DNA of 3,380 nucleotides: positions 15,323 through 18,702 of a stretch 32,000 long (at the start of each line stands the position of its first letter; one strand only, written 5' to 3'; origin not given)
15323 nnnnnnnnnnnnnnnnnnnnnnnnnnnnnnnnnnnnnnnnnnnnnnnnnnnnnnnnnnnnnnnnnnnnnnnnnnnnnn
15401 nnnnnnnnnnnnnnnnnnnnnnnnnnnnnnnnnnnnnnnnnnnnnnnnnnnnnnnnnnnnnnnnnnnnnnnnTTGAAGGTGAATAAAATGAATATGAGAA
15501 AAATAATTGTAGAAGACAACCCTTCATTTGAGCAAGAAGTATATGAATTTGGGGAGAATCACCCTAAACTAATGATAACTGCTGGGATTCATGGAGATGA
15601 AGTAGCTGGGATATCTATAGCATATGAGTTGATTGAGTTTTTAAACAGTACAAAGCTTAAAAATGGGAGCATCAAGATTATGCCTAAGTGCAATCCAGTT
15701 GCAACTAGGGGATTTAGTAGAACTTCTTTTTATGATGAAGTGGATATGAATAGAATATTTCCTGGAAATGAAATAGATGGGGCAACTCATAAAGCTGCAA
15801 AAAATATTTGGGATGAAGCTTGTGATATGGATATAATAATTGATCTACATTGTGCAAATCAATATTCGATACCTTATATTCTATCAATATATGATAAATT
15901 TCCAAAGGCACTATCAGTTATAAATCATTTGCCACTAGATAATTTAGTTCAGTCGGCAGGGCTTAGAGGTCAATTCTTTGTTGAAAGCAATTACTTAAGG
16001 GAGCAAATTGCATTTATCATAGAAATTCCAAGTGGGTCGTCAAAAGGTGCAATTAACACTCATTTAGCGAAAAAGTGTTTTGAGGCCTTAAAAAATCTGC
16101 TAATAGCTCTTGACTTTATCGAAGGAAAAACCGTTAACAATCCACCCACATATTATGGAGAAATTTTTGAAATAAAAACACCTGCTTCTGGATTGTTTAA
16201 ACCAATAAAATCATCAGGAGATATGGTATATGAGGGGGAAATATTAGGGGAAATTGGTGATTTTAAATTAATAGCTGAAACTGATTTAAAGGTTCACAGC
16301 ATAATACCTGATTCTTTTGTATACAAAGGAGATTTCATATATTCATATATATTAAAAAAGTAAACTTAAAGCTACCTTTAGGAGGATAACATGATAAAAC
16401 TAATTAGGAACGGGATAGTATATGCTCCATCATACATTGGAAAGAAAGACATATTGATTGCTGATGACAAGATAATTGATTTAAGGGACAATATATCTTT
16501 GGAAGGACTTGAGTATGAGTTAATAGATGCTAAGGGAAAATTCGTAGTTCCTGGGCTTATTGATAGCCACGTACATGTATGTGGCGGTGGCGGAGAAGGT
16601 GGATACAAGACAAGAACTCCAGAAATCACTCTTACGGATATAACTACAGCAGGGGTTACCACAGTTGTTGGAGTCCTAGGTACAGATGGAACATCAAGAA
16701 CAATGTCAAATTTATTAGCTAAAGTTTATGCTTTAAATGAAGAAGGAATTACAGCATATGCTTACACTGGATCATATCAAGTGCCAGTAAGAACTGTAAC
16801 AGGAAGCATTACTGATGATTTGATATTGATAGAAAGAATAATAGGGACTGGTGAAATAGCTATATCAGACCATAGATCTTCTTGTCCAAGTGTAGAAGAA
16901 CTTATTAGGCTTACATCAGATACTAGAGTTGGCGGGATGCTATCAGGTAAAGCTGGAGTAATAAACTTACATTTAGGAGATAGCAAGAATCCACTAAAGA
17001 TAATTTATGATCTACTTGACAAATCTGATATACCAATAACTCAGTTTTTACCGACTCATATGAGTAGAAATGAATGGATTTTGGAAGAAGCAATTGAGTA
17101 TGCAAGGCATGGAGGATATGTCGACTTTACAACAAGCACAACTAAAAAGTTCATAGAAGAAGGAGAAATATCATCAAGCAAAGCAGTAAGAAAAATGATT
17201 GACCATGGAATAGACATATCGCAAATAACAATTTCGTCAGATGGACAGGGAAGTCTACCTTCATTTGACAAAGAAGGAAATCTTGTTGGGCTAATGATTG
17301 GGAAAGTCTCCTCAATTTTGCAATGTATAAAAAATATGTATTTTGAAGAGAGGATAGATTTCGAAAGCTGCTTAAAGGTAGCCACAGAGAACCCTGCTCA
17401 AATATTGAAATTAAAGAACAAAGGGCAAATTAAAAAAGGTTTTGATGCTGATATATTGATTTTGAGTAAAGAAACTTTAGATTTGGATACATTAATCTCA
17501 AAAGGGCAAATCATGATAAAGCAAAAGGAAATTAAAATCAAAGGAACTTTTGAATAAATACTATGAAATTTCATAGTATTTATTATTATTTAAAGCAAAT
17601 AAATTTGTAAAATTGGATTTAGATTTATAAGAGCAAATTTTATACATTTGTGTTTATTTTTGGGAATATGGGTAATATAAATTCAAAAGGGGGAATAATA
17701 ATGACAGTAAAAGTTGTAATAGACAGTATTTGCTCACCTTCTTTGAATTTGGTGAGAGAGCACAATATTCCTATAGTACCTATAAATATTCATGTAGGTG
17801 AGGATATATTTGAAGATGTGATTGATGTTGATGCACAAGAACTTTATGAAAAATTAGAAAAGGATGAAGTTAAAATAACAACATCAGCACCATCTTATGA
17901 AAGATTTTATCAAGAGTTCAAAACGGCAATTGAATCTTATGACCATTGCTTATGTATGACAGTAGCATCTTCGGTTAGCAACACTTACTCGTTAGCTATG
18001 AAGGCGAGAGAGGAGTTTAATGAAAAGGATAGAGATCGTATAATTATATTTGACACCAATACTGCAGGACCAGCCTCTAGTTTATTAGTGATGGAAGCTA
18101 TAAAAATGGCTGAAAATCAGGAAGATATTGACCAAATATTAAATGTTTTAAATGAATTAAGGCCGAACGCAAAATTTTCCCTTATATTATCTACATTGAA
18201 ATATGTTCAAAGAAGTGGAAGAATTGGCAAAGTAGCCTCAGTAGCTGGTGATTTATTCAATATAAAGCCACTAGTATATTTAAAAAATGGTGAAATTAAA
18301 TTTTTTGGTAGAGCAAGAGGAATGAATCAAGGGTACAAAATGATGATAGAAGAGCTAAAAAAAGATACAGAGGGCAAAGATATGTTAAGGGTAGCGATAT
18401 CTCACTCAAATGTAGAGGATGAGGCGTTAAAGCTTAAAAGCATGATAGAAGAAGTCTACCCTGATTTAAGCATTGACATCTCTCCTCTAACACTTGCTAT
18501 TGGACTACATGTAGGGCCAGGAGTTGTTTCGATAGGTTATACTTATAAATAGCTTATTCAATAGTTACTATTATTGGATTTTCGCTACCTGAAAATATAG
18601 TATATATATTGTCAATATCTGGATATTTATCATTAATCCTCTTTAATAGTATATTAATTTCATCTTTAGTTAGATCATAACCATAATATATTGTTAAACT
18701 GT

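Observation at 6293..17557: Sigma-54-controlled importer with cytoplasmic cyanophycinase and isoaspartyl dipeptidase: a beta-aspartyl-peptide/cyanophycin salvage locus with no synthetase in view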

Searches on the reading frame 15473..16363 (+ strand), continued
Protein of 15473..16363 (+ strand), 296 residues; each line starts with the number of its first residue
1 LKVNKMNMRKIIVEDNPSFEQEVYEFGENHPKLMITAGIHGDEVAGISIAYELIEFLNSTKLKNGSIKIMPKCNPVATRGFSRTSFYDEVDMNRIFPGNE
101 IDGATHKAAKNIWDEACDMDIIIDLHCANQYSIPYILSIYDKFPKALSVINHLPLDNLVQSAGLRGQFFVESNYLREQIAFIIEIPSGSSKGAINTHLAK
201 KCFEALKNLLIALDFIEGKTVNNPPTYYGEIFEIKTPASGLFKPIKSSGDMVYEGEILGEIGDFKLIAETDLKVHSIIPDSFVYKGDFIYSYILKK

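Call 77: fold_search(model_id=the predicted structure, library=pdb)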
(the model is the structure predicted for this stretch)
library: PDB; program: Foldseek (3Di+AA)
matches with E <= 10: 1315; with E <= 0.001: 129
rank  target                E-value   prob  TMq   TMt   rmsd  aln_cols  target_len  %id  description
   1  2qj8_A                1.4e-20  1.00  0.81  0.76   3.5       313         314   21  Crystal structure of an aspartoacylase family protein (mlr6093) from mesorhizobium loti maff303099 at 2.00 A resolutio (released 2007-07-24)
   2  3fmc_A                2.6e-20  1.00  0.77  0.63   4.9       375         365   17  CRYSTAL STRUCTURE OF a putative succinylglutamate desuccinylase / aspartoacylase family protein (SAMA_0604) FROM SHEWA (released 2009-01-06)
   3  3fmc_C                7.8e-20  1.00  0.77  0.63   4.8       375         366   17  CRYSTAL STRUCTURE OF a putative succinylglutamate desuccinylase / aspartoacylase family protein (SAMA_0604) FROM SHEWA (released 2009-01-06)
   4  3cdx_C                1.2e-19  1.00  0.80  0.73   3.7       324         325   20  Crystal structure of succinylglutamatedesuccinylase/aspartoacylase from Rhodobacter sphaeroides (released 2008-03-11)
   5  3cdx_D                1.4e-19  1.00  0.81  0.74   3.7       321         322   20  Crystal structure of succinylglutamatedesuccinylase/aspartoacylase from Rhodobacter sphaeroides (released 2008-03-11)
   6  8eip_D                2.2e-19  1.00  0.76  0.62   4.6       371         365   18  Crystal structure of cyanophycin dipeptide hydrolase CphZ E251A from Acinetobacter baylyi DSM587 in complex with beta- (released 2023-03-08)
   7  6twm_F                2.6e-19  1.00  0.80  0.72   3.7       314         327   19  Product bound structure of the Ectoine utilization protein EutE (DoeB) from Ruegeria pomeroyi (released 2020-05-20)
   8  3lwu                  4.0e-19  1.00  0.75  0.60   5.3       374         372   17  Crystal structure of Putative succinylglutamate desuccinylase/aspartoacylase (YP_749235.1) from Shewanella frigidimarinA (released 2010-03-23)
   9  3cdx_B                4.3e-19  1.00  0.80  0.72   3.9       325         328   20  Crystal structure of succinylglutamatedesuccinylase/aspartoacylase from Rhodobacter sphaeroides (released 2008-03-11)
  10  8eip_B                7.3e-19  1.00  0.79  0.64   4.2       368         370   18  Crystal structure of cyanophycin dipeptide hydrolase CphZ E251A from Acinetobacter baylyi DSM587 in complex with beta- (released 2023-03-08)
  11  3cdx_F                7.8e-19  1.00  0.79  0.71   3.8       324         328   20  Crystal structure of succinylglutamatedesuccinylase/aspartoacylase from Rhodobacter sphaeroides (released 2008-03-11)
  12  3cdx_A                8.3e-19  1.00  0.80  0.72   3.7       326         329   20  Crystal structure of succinylglutamatedesuccinylase/aspartoacylase from Rhodobacter sphaeroides (released 2008-03-11)
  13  3cdx_E                9.4e-19  1.00  0.78  0.70   4.0       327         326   20  Crystal structure of succinylglutamatedesuccinylase/aspartoacylase from Rhodobacter sphaeroides (released 2008-03-11)
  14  3na6                  1.2e-18  1.00  0.79  0.71   3.7       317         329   18  Crystal structure of a succinylglutamate desuccinylase (TM1040_2694) from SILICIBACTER SP. TM1040 at 2.00 A resolution (released 2010-07-28)
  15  8ein_D                1.2e-18  1.00  0.76  0.63   4.5       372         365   18  Crystal structure of WT cyanophycin dipeptide hydrolase CphZ from Acinetobacter baylyi DSM587 (released 2023-03-08)
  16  6twm_J                1.3e-18  1.00  0.78  0.71   3.8       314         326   19  Product bound structure of the Ectoine utilization protein EutE (DoeB) from Ruegeria pomeroyi (released 2020-05-20)
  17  8eip_A                1.3e-18  1.00  0.79  0.65   4.3       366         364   17  Crystal structure of cyanophycin dipeptide hydrolase CphZ E251A from Acinetobacter baylyi DSM587 in complex with beta- (released 2023-03-08)
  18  8ein_A                1.9e-18  1.00  0.78  0.64   4.1       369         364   18  Crystal structure of WT cyanophycin dipeptide hydrolase CphZ from Acinetobacter baylyi DSM587 (released 2023-03-08)
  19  6twm_C                2.3e-18  1.00  0.80  0.72   3.7       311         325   19  Product bound structure of the Ectoine utilization protein EutE (DoeB) from Ruegeria pomeroyi (released 2020-05-20)
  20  6twm_E                3.0e-18  1.00  0.78  0.70   3.6       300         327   19  Product bound structure of the Ectoine utilization protein EutE (DoeB) from Ruegeria pomeroyi (released 2020-05-20)
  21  6twm_A                4.0e-18  1.00  0.81  0.73   3.9       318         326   18  Product bound structure of the Ectoine utilization protein EutE (DoeB) from Ruegeria pomeroyi (released 2020-05-20)
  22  8ein_B                5.1e-18  1.00  0.76  0.62   4.6       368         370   18  Crystal structure of WT cyanophycin dipeptide hydrolase CphZ from Acinetobacter baylyi DSM587 (released 2023-03-08)
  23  6twm_D                6.1e-18  1.00  0.78  0.70   3.7       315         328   19  Product bound structure of the Ectoine utilization protein EutE (DoeB) from Ruegeria pomeroyi (released 2020-05-20)
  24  6twm_L                1.6e-17  1.00  0.81  0.73   3.9       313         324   18  Product bound structure of the Ectoine utilization protein EutE (DoeB) from Ruegeria pomeroyi (released 2020-05-20)
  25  2qj8_B                2.3e-17  1.00  0.68  0.68   4.4       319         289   18  Crystal structure of an aspartoacylase family protein (mlr6093) from mesorhizobium loti maff303099 at 2.00 A resolutio (released 2007-07-24)
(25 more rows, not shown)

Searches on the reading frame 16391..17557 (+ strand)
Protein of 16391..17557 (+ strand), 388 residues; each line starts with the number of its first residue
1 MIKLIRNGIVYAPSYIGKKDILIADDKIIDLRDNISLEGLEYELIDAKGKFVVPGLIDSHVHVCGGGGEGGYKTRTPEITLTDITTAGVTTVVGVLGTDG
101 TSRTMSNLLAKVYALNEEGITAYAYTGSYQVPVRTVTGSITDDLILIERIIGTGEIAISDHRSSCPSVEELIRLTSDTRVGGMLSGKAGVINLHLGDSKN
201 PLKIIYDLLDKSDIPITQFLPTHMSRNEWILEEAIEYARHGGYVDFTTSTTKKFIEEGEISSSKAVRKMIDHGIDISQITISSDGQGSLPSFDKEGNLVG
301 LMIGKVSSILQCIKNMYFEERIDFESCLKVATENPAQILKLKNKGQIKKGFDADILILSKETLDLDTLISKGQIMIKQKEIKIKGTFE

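Call 5: search_protein_families(library=ncbifam, proteins=[window:16391-17557:+], max_evalue=0.001)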
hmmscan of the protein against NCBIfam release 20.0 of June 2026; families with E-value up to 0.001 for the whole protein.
window:16391-17557:+ (388 aa): 65 families (the best 25 are shown)
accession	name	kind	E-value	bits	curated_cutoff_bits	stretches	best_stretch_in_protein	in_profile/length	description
TIGR01975.1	isoAsp_dipep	equivalog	1.5e-159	531.4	331.25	1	3-388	2-389/389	beta-aspartyl-peptidase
NF006689.0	PRK09237.1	equivalog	2.1e-21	76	371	2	4-113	6-108/383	amidohydrolase/deacetylase family metallohydrolase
NF004839.0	PRK06189.1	equivalog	7.2e-19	67.7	631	2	4-66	6-66/451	allantoinase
TIGR03178.1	allantoinase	equivalog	9.7e-19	67.5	357.85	2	4-86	3-85/441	allantoinase AllB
NF006837.0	PRK09357.1-2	equivalog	1.5e-15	56.7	575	1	1-106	1-103/428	dihydroorotase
NF002668.0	PRK02382.1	equivalog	3e-15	55.9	452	2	19-160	14-144/436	dihydroorotase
TIGR02033.1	D-hydantoinase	equivalog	9e-15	54.5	393.25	1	3-64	1-61/454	dihydropyrimidinase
NF009060.0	PRK12394.1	equivalog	1e-14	54.1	442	1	4-100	6-95/381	metallo-dependent hydrolase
NF006559.0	PRK09060.1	equivalog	1.4e-14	53.3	482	2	4-125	8-124/444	dihydroorotase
TIGR00857.1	pyrC_multi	subfamily_domain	2.1e-14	53.3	279.05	2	306-370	315-382/412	dihydroorotase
TIGR00221.1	nagA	equivalog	4e-14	52.4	225.65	2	9-99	12-101/380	N-acetylglucosamine-6-phosphate deacetylase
NF006688.0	PRK09236.1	equivalog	1.1e-13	50.8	535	1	4-125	5-122/444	dihydroorotase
NF006056.0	PRK08204.1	subfamily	2e-13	49.9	391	1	16-63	22-67/449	hypothetical protein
NF006839.0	PRK09357.1-4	equivalog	2.5e-13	49.5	576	1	4-114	3-110/422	dihydroorotase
NF011990.0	PRK15446.2-6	subfamily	4.4e-13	48.7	233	2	2-61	2-64/390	alpha-D-ribose 1-methylphosphonate 5-triphosphate diphosphatase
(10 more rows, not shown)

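Call 6: search_protein_families(library=pfam, proteins=[window:16391-17557:+], max_evalue=0.001)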
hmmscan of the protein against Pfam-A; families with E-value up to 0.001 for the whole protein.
window:16391-17557:+ (388 aa): 2 families
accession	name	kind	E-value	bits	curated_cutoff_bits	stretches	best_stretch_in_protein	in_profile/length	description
PF01979.26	Amidohydro_1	-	3e-19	69.9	25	2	259-374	228-344/345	Amidohydrolase family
PF07969.17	Amidohydro_3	-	4.4e-19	69.8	29.7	2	43-85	1-42/472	Amidohydrolase family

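Call 65: search_solved_structures(query=window:16391-17557:+, max_evalue=1e-20, show_alignments=2)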
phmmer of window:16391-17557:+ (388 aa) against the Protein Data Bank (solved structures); distinct sequences matched with E-value up to 1e-20: 9.
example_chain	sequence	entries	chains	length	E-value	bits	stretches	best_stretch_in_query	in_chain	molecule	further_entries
7cdh_X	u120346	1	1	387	7e-115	387.2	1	1-381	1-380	Isoaspartyl dipeptidase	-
7cf6_B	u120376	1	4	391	7.2e-115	387.2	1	1-381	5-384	Isoaspartyl dipeptidase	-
1onw_A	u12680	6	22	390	3.8e-98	332.1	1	4-388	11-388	Isoaspartyl dipeptidase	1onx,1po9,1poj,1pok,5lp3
2aqo_A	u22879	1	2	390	9.8e-98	330.8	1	4-388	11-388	Isoaspartyl dipeptidase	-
2aqv_A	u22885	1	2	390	1.3e-97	330.3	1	4-388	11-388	Isoaspartyl dipeptidase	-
1ybq_A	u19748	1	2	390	1.9e-97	329.9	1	4-388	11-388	Isoaspartyl dipeptidase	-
5xgw_A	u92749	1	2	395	1.4e-93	317.1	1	2-388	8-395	Isoaspartyl dipeptidase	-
5xgx_A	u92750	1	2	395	3.7e-93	315.7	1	2-388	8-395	Isoaspartyl dipeptidase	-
8dqn_A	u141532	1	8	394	7.4e-93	314.7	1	3-388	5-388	Isoaspartyl dipeptidase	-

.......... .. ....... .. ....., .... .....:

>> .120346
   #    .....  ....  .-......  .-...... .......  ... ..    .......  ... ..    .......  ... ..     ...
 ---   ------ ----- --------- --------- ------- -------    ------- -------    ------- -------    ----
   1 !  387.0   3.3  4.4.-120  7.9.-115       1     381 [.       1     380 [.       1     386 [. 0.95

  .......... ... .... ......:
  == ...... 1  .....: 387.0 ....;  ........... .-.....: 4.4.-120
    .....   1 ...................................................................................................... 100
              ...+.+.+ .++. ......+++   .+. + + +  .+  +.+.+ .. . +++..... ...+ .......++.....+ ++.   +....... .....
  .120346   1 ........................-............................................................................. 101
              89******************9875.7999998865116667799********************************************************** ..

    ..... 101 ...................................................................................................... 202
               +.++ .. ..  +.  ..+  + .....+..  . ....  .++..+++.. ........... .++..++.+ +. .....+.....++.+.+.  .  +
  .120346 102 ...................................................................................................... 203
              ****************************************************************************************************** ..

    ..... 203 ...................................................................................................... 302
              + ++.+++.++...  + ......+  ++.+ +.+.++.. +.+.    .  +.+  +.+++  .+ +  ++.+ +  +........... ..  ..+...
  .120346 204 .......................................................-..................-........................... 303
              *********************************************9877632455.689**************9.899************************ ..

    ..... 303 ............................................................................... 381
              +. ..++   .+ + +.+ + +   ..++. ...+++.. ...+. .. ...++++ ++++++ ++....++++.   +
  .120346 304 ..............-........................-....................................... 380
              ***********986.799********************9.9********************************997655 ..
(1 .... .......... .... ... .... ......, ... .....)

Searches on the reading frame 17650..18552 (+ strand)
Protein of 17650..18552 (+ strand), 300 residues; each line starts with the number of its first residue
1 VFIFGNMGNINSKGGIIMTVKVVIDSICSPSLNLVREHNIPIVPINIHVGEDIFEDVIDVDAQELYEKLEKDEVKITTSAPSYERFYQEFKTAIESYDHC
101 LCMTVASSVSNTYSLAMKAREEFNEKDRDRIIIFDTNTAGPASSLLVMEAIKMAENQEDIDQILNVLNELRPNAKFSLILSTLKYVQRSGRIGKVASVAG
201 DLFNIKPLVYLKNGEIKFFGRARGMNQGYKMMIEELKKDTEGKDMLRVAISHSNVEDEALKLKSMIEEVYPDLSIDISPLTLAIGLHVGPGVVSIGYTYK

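Call 5: search_protein_families(library=ncbifam, proteins=[window:17650-18552:+], max_evalue=0.001)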
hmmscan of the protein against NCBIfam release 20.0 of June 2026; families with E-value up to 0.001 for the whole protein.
window:17650-18552:+ (300 aa): 2 families
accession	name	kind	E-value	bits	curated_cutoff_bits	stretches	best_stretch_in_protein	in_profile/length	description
TIGR00762.1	DegV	domain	6.9e-75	251.8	99.7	1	20-297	1-275/276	DegV family EDD domain-containing protein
NF038249.1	fatty_FakB1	equivalog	1.6e-36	126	350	1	18-299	1-281/286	fatty acid kinase binding subunit FakB1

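Call 6: search_protein_families(library=pfam, proteins=[window:17650-18552:+], max_evalue=0.001)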
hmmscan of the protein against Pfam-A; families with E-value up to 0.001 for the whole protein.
window:17650-18552:+ (300 aa): 2 families
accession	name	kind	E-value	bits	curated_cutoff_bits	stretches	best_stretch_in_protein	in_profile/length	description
PF02645.21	DegV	-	8.6e-67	225.8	27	1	20-299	2-279/280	Uncharacterised protein, DegV family COG1307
PF13684.11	FakA-like_C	-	3.1e-07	30.5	23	1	64-278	13-202/216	Fatty acid kinase subunit A-like, C-terminal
